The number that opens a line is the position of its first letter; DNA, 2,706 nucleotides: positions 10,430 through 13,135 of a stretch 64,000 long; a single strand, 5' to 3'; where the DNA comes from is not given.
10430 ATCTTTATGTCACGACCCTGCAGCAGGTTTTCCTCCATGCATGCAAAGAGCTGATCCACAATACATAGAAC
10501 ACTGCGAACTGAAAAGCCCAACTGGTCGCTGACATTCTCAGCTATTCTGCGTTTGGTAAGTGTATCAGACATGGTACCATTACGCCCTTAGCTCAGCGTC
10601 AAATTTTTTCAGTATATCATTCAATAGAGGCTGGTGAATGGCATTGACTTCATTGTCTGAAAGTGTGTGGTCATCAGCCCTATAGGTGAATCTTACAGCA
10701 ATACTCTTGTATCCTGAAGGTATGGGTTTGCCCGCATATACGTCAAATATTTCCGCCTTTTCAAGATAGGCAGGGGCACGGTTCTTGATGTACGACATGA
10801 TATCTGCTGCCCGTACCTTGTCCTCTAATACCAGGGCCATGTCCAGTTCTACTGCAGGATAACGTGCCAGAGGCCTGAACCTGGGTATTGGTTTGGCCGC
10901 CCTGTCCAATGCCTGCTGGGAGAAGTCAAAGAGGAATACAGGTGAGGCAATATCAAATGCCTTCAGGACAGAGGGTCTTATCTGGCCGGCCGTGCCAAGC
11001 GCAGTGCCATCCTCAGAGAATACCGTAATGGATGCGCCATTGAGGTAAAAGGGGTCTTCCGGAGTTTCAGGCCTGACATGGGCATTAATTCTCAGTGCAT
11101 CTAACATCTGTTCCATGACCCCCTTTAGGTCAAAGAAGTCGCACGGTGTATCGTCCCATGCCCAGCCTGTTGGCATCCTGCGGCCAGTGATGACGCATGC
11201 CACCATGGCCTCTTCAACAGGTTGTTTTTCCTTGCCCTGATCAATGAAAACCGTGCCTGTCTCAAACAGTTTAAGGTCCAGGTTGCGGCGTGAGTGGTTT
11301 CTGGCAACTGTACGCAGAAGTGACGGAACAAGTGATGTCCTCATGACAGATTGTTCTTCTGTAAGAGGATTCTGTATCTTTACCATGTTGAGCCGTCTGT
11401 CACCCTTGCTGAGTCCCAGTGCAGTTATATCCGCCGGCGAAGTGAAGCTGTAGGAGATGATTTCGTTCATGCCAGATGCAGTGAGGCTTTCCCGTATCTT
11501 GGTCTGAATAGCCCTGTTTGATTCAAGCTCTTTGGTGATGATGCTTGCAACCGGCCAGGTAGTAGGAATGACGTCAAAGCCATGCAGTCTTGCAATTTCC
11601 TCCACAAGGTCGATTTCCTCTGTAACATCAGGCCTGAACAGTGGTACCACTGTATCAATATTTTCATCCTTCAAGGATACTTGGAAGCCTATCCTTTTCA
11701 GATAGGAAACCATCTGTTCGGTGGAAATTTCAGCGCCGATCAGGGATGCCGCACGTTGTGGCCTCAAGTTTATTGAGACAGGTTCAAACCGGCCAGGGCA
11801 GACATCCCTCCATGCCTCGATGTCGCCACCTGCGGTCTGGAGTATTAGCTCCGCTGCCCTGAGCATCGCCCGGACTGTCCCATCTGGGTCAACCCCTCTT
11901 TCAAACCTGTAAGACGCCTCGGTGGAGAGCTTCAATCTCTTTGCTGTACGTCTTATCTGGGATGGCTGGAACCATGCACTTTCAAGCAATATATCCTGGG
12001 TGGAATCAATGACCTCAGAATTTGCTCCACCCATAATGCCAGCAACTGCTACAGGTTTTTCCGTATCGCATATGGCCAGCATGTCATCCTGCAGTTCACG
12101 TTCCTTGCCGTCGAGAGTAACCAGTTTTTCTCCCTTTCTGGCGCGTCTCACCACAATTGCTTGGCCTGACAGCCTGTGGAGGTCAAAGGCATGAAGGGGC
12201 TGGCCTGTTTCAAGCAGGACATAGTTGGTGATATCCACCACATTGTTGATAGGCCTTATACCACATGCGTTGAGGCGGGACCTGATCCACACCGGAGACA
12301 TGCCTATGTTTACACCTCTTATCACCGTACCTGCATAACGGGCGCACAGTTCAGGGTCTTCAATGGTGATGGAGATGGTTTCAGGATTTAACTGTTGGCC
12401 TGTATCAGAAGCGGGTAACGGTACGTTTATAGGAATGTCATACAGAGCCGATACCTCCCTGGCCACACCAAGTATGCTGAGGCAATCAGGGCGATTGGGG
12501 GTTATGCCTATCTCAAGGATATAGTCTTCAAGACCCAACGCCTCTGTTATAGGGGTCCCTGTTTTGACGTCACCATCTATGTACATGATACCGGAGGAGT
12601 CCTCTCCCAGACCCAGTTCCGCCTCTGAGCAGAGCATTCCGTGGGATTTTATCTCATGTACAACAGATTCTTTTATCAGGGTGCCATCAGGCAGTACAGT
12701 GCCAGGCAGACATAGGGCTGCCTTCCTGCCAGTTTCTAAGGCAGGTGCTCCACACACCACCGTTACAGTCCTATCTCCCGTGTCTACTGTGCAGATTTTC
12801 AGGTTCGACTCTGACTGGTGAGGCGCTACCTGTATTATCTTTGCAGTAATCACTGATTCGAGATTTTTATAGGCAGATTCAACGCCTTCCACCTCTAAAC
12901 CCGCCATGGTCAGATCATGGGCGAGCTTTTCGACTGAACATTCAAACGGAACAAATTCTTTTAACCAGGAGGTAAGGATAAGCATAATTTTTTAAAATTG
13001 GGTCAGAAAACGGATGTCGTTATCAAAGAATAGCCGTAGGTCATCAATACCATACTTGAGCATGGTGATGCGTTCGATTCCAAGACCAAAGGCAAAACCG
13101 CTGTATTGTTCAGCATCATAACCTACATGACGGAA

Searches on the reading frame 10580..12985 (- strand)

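Call 63: search_protein_families(library=ncbifam, proteins=[window:10580-12985:-], max_evalue=1e-10)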
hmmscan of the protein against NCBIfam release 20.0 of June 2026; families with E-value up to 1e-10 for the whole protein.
window:10580-12985:- (801 aa): 5 families
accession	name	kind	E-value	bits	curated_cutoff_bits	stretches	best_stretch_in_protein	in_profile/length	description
TIGR00472.1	pheT_bact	equivalog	1.2e-245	817.5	402.65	1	1-800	1-798/798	phenylalanine--tRNA ligase subunit beta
NF001882.0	PRK00629.5-4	equivalog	5.2e-56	190.4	527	1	19-579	21-560/725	phenylalanine--tRNA ligase subunit beta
TIGR00471.1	pheT_arch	equivalog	2.7e-44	151.6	282.65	1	408-688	283-545/551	phenylalanine--tRNA ligase subunit beta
NF045760.1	YtpR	equivalog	1e-27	97.2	100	1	39-145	77-184/185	YtpR family tRNA-binding protein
NF045867.1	PheT_Nterm_rel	equivalog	2.3e-13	50.5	120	1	36-126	80-170/171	TyrS-associated PheT N-terminal domain-related protein TapR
